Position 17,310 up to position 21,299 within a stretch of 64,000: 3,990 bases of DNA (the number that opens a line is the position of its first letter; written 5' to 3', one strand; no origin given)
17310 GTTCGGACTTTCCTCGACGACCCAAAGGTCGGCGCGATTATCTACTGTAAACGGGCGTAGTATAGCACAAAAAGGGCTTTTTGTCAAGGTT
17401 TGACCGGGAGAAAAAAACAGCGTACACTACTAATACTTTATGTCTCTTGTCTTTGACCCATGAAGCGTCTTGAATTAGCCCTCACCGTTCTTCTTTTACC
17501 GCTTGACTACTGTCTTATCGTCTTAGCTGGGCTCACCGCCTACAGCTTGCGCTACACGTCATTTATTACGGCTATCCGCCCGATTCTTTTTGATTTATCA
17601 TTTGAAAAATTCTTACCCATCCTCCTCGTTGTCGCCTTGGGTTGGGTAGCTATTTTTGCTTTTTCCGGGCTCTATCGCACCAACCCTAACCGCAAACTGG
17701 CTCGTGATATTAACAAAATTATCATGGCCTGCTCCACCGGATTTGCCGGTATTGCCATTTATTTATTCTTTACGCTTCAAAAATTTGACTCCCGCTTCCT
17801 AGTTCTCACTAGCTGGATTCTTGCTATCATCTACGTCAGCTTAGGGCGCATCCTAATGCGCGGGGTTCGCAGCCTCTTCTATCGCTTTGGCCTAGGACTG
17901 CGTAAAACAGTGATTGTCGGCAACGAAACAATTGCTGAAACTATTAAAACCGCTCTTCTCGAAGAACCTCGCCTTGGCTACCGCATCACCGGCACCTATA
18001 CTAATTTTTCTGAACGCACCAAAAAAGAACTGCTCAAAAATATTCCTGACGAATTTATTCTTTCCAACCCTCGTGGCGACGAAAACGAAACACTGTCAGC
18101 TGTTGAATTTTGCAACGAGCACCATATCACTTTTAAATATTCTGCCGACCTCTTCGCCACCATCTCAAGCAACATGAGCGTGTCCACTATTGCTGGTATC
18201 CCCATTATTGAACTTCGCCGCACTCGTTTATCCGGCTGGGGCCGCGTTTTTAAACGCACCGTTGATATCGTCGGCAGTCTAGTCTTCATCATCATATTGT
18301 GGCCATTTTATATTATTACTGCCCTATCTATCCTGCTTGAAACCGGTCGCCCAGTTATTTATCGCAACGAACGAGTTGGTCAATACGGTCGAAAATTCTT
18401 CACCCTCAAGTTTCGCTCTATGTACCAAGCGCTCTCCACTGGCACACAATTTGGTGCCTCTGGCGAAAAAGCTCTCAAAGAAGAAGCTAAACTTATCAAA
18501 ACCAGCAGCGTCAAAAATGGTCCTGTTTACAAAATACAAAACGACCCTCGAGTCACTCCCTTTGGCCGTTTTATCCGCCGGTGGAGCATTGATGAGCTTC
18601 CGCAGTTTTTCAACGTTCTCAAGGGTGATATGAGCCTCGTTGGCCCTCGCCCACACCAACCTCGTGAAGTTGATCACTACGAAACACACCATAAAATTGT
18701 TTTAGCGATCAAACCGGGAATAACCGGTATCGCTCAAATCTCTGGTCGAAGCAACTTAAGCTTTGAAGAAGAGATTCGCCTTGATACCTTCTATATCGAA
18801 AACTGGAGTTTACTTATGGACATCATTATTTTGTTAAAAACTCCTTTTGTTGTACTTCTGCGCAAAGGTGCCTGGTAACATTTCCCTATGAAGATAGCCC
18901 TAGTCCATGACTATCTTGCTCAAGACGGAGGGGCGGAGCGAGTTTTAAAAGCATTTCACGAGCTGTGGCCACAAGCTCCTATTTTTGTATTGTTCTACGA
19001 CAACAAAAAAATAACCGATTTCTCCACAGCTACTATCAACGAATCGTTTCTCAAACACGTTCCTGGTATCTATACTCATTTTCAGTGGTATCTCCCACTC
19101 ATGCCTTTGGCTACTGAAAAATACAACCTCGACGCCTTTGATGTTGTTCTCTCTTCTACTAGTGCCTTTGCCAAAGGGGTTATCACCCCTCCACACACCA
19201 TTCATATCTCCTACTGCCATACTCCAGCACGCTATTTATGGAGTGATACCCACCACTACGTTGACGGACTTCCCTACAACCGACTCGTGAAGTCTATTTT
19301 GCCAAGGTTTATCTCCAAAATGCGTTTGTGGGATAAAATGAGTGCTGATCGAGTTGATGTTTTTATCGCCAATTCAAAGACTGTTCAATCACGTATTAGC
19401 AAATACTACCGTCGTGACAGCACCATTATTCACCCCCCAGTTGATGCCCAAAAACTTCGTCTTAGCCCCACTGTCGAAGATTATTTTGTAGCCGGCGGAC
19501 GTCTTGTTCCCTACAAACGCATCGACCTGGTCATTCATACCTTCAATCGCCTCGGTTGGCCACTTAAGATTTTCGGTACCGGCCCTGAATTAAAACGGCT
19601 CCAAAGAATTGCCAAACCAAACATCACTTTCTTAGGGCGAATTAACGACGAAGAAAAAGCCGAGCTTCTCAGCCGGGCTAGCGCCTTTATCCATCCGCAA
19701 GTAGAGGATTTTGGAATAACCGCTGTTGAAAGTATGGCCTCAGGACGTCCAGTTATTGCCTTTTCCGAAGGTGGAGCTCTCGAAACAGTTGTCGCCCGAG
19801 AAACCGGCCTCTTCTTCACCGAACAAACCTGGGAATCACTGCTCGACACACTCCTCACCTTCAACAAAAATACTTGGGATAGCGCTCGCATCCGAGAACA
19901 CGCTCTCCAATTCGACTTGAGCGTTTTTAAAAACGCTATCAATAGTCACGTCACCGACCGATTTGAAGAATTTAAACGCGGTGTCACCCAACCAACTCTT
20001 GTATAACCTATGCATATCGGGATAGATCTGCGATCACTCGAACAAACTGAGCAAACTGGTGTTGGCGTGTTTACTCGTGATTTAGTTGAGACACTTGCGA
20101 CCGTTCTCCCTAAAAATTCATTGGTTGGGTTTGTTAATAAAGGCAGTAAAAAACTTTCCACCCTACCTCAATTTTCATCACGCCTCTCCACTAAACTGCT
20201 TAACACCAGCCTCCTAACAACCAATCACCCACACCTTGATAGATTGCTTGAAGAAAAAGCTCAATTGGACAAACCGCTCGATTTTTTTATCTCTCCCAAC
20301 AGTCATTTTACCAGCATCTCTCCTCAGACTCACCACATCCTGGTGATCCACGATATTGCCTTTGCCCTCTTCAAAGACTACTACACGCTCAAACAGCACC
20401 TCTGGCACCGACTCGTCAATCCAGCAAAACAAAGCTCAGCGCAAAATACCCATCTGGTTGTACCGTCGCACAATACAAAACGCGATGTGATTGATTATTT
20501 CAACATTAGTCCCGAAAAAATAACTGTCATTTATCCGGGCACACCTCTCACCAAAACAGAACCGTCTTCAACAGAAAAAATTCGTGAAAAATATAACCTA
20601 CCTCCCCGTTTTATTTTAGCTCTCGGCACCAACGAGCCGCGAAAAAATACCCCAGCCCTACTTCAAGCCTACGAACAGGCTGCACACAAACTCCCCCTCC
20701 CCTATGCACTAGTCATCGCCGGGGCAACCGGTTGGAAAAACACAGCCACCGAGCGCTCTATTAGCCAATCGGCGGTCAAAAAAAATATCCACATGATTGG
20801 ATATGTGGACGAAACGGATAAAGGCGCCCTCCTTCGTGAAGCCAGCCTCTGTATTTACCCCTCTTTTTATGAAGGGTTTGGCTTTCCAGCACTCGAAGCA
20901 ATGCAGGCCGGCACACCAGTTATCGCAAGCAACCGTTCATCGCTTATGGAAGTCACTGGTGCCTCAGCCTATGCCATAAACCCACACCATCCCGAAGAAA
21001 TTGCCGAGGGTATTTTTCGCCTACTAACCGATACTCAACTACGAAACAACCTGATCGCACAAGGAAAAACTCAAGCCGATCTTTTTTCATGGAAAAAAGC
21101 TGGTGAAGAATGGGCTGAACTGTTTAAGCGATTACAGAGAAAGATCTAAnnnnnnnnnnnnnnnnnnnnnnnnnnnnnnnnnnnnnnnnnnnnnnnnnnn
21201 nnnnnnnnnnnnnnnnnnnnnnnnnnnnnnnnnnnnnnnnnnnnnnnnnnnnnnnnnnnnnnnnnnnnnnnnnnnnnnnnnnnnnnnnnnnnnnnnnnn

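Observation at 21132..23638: Non-canonical NRAMP transporter operonic with a transmembrane-less MgtE-N/CBS sensor protein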

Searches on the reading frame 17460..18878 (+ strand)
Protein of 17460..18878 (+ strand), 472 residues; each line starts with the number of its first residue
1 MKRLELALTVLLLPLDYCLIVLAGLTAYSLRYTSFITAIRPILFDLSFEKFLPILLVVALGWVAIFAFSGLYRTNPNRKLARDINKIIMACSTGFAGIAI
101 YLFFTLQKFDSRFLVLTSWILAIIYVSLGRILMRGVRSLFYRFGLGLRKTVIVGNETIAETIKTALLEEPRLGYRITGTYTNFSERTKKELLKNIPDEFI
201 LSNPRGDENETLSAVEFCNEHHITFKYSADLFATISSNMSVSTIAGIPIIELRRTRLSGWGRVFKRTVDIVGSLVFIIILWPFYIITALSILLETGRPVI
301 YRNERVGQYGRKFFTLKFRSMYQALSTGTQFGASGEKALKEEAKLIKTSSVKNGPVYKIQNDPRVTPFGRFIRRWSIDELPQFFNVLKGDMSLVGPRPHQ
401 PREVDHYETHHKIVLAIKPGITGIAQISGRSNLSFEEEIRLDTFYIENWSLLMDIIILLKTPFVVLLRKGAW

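Call 3: search_protein_families(library=pfam, proteins=[window:17460-18878:+], max_evalue=0.01)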
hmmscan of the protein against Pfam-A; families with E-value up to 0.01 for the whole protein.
window:17460-18878:+ (472 aa): 2 families
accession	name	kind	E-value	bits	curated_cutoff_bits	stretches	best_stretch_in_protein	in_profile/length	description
PF02397.22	Bac_transf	-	2.3e-63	213.4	27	1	265-466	1-178/179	Bacterial sugar transferase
PF13727.12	CoA_binding_3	-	1.1e-07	32.4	25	1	69-189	3-119/175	CoA-binding domain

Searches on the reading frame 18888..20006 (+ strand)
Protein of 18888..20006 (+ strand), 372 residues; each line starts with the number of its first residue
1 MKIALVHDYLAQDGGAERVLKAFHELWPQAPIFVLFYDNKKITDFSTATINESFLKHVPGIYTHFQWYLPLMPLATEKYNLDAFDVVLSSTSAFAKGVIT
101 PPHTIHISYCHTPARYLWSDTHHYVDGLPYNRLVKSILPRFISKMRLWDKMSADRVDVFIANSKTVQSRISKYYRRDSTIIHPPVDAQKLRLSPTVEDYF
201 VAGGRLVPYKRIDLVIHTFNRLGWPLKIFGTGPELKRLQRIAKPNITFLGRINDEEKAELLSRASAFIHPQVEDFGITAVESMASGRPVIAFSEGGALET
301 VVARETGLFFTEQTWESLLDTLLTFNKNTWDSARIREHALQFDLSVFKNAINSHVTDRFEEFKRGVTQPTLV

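Call 3: search_protein_families(library=pfam, proteins=[window:18888-20006:+], max_evalue=0.01)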
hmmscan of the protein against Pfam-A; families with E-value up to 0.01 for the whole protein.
window:18888-20006:+ (372 aa): 4 families
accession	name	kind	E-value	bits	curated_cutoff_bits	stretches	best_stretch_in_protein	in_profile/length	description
PF00534.26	Glycos_transf_1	-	4.7e-26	91.8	26.4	1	197-339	15-169/172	Glycosyl transferases group 1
PF13692.12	Glyco_trans_1_4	-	1.1e-19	71.6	27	1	200-324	4-138/142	Glycosyl transferases group 1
PF13439.12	Glyco_transf_4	-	7.4e-08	33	28.5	1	14-188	2-169/170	Glycosyltransferase Family 4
PF20706.3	GT4-conflict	-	0.0021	17.5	26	1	254-302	272-321/385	Family 4 Glycosyltransferase in conflict systems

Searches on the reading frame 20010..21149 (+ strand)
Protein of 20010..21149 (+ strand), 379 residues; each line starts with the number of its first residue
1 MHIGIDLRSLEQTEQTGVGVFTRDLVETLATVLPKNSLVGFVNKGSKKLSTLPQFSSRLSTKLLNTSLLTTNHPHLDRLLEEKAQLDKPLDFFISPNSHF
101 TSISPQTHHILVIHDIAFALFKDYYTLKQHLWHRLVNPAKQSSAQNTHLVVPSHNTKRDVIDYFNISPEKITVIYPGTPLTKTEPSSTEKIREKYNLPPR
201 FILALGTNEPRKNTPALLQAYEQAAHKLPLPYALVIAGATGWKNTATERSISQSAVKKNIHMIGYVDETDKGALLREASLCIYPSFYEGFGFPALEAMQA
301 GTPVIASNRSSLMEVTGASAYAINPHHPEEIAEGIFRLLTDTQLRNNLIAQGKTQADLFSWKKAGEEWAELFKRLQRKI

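Call 3: search_protein_families(library=pfam, proteins=[window:20010-21149:+], max_evalue=0.01)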
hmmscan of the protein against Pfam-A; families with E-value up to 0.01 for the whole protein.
window:20010-21149:+ (379 aa): 5 families
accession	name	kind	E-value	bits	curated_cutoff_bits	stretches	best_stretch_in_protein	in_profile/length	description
PF00534.26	Glycos_transf_1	-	9.5e-31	107.1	26.4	1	189-354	3-171/172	Glycosyl transferases group 1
PF13692.12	Glyco_trans_1_4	-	4.1e-23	82.7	27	1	202-341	4-142/142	Glycosyl transferases group 1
PF20706.3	GT4-conflict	-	7e-17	61.9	26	1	168-315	171-319/385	Family 4 Glycosyltransferase in conflict systems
PF13439.12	Glyco_transf_4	-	1.8e-07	31.8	28.5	1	106-180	96-168/170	Glycosyltransferase Family 4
PF13524.12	Glyco_trans_1_2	-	0.00051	20.4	25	1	232-355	15-128/144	Glycosyl transferase-like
